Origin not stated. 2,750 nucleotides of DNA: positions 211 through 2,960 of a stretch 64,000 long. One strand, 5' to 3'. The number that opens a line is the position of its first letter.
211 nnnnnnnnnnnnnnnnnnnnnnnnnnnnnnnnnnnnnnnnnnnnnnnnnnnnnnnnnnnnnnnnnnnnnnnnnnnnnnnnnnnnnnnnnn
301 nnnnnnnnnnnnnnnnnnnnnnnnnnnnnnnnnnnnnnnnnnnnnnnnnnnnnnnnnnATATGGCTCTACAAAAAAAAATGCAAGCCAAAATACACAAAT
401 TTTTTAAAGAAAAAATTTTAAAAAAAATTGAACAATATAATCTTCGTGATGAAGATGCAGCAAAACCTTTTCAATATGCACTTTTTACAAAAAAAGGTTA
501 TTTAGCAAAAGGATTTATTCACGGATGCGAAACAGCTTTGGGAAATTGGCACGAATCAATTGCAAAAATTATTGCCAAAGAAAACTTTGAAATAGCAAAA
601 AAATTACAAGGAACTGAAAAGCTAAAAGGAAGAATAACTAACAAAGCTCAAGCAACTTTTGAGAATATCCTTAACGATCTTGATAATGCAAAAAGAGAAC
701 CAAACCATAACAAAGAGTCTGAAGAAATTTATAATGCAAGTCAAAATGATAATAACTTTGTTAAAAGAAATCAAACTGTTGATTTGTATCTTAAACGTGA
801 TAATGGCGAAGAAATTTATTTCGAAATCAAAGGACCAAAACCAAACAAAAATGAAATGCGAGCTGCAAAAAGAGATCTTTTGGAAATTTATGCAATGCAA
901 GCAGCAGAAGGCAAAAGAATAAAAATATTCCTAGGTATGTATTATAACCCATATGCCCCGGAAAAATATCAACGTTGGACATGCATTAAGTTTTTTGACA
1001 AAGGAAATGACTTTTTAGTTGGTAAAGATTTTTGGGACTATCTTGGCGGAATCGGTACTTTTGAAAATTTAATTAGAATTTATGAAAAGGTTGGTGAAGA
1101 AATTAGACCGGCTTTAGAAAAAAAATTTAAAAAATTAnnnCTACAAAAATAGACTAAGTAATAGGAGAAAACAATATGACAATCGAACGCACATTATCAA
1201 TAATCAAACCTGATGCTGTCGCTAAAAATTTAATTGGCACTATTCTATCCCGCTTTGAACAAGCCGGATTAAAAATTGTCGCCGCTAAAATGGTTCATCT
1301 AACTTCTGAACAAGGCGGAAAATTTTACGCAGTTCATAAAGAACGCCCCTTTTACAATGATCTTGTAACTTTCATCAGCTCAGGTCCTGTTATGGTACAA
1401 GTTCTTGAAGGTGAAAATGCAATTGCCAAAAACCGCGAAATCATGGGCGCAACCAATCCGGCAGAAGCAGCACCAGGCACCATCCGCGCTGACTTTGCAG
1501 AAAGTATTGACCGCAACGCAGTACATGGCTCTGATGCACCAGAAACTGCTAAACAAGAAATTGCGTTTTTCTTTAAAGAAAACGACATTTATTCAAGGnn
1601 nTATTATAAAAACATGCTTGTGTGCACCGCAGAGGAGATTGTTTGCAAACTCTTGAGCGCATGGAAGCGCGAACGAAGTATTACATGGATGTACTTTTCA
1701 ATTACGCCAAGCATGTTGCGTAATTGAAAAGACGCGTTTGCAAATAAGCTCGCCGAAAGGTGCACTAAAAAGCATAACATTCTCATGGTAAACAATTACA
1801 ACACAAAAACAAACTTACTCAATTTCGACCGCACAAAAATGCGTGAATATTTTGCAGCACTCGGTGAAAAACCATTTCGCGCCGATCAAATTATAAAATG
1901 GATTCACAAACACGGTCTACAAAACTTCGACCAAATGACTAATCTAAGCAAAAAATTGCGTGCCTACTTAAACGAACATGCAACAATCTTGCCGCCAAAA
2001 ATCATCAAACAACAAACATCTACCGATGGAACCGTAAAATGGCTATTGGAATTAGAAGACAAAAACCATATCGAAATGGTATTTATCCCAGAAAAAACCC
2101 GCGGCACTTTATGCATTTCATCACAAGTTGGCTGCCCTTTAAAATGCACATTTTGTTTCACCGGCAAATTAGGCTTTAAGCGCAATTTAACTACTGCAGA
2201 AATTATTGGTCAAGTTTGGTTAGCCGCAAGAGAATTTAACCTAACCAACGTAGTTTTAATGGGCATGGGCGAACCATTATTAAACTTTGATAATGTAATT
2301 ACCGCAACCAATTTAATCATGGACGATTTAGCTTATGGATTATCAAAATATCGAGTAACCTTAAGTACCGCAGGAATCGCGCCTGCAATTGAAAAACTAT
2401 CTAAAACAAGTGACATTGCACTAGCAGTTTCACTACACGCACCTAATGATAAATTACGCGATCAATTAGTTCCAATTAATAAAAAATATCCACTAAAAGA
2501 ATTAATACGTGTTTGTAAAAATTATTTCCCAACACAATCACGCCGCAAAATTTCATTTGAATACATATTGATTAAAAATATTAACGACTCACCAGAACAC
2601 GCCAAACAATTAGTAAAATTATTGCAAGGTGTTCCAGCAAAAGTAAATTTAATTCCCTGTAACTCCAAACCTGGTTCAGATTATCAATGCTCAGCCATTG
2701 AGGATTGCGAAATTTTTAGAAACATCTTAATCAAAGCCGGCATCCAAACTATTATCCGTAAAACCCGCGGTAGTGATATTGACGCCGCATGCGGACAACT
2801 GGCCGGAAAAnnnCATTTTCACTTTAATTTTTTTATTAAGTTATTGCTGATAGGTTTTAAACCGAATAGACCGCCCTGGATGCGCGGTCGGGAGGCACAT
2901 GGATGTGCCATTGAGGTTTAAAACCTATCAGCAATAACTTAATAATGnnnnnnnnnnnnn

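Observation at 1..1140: Amino-methyltransferase fragment plus a translationally coupled putative endonuclease in the most AT-rich part of the window: a type II restriction-modification module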

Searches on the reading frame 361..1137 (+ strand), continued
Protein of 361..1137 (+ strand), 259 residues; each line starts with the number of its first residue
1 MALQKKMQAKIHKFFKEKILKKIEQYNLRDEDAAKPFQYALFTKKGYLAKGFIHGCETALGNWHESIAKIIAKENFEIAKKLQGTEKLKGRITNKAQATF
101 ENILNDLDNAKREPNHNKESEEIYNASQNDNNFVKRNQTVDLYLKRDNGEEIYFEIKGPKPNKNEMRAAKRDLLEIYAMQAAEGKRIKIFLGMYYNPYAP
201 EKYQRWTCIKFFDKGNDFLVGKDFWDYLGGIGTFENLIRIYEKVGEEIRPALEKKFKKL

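Call 54: search_solved_structures(query=A2, max_evalue=10, show_alignments=1)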
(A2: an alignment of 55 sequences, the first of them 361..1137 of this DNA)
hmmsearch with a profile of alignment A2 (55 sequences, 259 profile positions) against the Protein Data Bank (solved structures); distinct sequences matched with E-value up to 10: 8.
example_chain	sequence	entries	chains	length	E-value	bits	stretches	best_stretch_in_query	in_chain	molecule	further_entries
4ic1_A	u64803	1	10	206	0.055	16.2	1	110-160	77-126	Uncharacterized protein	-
2m1l_A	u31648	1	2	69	0.49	13.1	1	227-249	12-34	Cyclin-dependent kinase 2-associated protein 2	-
4rtb_A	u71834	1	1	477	0.79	12.4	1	71-120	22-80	HydG protein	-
8g7j_A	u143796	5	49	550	5.9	9.5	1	60-137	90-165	60 kDa heat shock protein, mitochondrial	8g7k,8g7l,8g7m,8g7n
9l8p_A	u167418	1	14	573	7.3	9.2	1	60-137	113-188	60 kDa heat shock protein, mitochondrial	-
6ht7_J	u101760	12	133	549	8.6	9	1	60-137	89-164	60 kDa heat shock protein, mitochondrial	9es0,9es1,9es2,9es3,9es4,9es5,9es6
7azp_A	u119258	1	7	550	8.7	9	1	60-137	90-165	60 kDa heat shock protein, mitochondrial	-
4pj1_A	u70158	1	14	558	9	8.9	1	60-137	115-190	60 kDa heat shock protein, mitochondrial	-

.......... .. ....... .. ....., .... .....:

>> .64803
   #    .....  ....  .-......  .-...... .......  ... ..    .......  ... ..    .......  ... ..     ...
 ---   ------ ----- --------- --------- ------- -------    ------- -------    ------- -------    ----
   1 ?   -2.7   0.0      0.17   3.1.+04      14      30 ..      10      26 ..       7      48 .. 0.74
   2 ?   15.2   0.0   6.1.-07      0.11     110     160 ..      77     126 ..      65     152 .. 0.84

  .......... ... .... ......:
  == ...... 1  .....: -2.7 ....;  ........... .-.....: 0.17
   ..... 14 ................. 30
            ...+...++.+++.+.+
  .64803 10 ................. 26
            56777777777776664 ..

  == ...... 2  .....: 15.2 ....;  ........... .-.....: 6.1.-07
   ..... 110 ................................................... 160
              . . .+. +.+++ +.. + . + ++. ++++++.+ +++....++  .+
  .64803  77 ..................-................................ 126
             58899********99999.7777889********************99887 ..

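Call 69: predict_structure(alignment_id=A5)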
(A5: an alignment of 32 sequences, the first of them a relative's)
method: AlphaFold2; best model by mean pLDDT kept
length: 528 residues; sequences in the alignment: 32
mean_pLDDT: 67.9   pTM: 0.63
mean pLDDT of the five models: 67.9, 64.4, 64.0, 62.1, 56.9
residues with pLDDT >= 90: 81; 70-90: 207; 50-70: 112; < 50: 128
segments of 3 or more residues with pLDDT < 50: 1-4, 62-119, 262-272, 314-330, 415-433, 507-518
pLDDT, mean of each block of 10 residues (from residue 1): 62 83 62 56 78 77 42 35 27 26 36 38 68 86 69 83 64 83 92 72 80 76 67 79 82 79 43 61 84 87 75 43 38 59 69 79 74 87 93 93 92 52 41 51 56 81 93 90 80 93 59 45 84
secondary structure, 60 per line:
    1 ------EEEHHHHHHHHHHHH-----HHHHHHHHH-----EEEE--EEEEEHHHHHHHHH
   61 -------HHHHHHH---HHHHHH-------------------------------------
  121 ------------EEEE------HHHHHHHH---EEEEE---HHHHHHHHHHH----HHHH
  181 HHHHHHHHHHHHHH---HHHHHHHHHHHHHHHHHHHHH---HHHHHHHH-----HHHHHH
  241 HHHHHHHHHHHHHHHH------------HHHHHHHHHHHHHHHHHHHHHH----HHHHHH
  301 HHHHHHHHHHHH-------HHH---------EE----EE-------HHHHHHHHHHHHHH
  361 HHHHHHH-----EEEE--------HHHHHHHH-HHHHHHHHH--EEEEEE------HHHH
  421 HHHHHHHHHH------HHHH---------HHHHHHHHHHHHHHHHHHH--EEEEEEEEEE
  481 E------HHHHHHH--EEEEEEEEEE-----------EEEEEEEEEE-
elements in order: E7-9 H10-21 H27-35 E41-44 E47-51 H52-60 H68-74 H78-83 E133-136 H143-150 E154-158 H162-172 H177-194 H198-218 H222-229 H235-256 H269-290 H295-312 H347-367 E373-376 H385-392 H394-402 E405-410 H417-430 H437-440 H450-468 E471-481 H488-494 E497-506 E518-527

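Call 71: fold_search(model_id=the predicted structure, library=pdb)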
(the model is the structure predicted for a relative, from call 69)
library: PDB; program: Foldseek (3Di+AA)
matches with E <= 10: 1285; with E <= 0.001: 0
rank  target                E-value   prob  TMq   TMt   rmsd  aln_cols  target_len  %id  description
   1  2cww_A                3.0e-03  1.00  0.19  0.25   7.8       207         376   10  Crystal structure of Thermus thermophilus TTHA1280, a putative SAM-dependent RNA methyltransferase, in complex with S- (released 2005-10-11)
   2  6zxw_G                4.7e-03  1.00  0.22  0.35   7.1       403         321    9  Structure of Archaeoglobus fulgidus Trm11-Trm112 m2G10 tRNA methyltransferase complex bound to sinefungin (released 2020-09-23)
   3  1wxw_A                5.5e-03  1.00  0.19  0.25   5.8       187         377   11  Crystal structure of Tt1595, a putative SAM-dependent methyltransferase from Thermus thermophillus HB8 (released 2005-08-02)
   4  1wxw_B                6.6e-03  1.00  0.18  0.24   5.8       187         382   11  Crystal structure of Tt1595, a putative SAM-dependent methyltransferase from Thermus thermophillus HB8 (released 2005-08-02)
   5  3ldf                  6.9e-03  1.00  0.18  0.24   8.5       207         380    9  Crystal structure of SMU.776, a putative methyltransferase complexed with SAH (released 2011-01-19)
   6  6zxv_A                8.3e-03  0.99  0.24  0.38  16.4       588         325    9  Structure of Archaeoglobus fulgidus Trm11 m2G10 tRNA methyltransferase enzyme bound to sinefungin (released 2020-09-23)
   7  6zxv_B                9.2e-03  1.00  0.23  0.36   7.0       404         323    9  Structure of Archaeoglobus fulgidus Trm11 m2G10 tRNA methyltransferase enzyme bound to sinefungin (released 2020-09-23)
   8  3vse_C                9.6e-03  1.00  0.18  0.24   8.9       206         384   10  Crystal structure of methyltransferase (released 2013-04-10)
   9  2b78                  1.1e-02  1.00  0.18  0.25   8.3       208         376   10  A putative sam-dependent methyltransferase from Streptococcus mutans (released 2006-10-31)
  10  5e71                  1.2e-02  1.00  0.16  0.24   7.9       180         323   12  Crystal structure of the archaeal tRNA m2G/m22G10 methyltransferase (aTrm11) from Thermococcus kodakarensis (released 2016-07-06)
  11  1wg8_B                1.5e-02  0.96  0.16  0.27  12.6       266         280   10  Crystal structure of a predicted S-adenosylmethionine-dependent methyltransferase TT1512 from Thermus thermophilus HB8 (released 2004-11-27)
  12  4dmg_A                1.6e-02  1.00  0.18  0.23   7.1       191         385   10  Thermus thermophilus m5C1942 methyltransferase RlmO (released 2012-06-27)
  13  3vse_B                1.7e-02  0.99  0.18  0.23   6.6       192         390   11  Crystal structure of methyltransferase (released 2013-04-10)
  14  1m6y_A                1.9e-02  0.97  0.17  0.28  11.8       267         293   12  Crystal Structure Analysis of TM0872, a Putative SAM-dependent Methyltransferase, Complexed with SAH (released 2003-01-28)
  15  1wg8_A                2.0e-02  0.97  0.15  0.26  11.1       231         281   10  Crystal structure of a predicted S-adenosylmethionine-dependent methyltransferase TT1512 from Thermus thermophilus HB8 (released 2004-11-27)
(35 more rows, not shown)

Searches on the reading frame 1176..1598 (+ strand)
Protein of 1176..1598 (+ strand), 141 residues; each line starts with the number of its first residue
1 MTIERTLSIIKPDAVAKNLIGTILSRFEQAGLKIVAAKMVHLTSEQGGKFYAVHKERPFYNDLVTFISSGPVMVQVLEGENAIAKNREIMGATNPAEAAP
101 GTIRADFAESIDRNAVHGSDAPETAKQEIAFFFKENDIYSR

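Call 72: find_related_loci(query=window:1176-1598:+, collection=metagenome_contigs, flank=6000)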
Query window:1176-1598:+ (141 aa) in metagenome_contigs; peptide patterns used: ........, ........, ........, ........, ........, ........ (x = any residue, [..] = any of these).
600 stretches matched a pattern (row limit reached: there are more); 594 encode a relative of the query (tblastn E <= 1e-3); the best 80 are kept; 80 distinct loci.
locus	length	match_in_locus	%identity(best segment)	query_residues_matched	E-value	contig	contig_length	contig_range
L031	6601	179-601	79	1-141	4e-74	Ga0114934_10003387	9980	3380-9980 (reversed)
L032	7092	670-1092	76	1-141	1e-73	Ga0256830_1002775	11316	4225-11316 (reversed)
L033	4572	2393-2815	77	1-141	3e-73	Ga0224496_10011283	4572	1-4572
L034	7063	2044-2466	75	1-141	8e-73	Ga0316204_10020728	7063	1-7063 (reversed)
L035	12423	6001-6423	77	1-141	1e-72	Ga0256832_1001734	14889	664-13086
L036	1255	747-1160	79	1-138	5e-77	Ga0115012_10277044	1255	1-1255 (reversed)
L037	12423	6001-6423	77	1-141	3e-72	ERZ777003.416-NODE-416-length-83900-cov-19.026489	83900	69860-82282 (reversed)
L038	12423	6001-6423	77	1-141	7e-72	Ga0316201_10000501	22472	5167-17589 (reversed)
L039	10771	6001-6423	77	1-141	2e-71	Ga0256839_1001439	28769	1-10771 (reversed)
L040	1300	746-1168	76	1-141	4e-75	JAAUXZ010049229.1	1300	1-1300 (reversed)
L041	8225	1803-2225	74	1-141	1e-70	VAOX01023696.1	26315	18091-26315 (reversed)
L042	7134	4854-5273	75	1-140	1e-70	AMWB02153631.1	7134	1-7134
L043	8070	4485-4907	73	1-141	1e-70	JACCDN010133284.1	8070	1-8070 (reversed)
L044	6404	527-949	75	1-141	3e-70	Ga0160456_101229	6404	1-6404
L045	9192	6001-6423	76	1-141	4e-70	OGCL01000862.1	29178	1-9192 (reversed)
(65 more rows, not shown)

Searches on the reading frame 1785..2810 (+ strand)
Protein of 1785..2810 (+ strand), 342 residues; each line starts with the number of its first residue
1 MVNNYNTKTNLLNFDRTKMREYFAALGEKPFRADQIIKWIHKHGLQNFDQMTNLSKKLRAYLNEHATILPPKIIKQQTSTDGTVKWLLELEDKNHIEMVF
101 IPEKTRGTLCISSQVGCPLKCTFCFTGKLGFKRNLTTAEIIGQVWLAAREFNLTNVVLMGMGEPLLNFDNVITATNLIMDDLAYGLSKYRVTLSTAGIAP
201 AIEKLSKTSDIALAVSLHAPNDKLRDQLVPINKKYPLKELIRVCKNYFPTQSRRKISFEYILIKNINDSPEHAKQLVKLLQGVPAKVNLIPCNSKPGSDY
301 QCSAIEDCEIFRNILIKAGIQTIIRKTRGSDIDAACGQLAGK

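Call 38: find_related_loci(query=window:1785-2810:+, collection=genome_contigs, flank=8000)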
Query window:1785-2810:+ (342 aa) in genome_contigs; peptide patterns used: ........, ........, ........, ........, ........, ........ (x = any residue, [..] = any of these).
34 stretches matched a pattern, but none encodes a relative of the query by tblastn (E <= 1e-3).
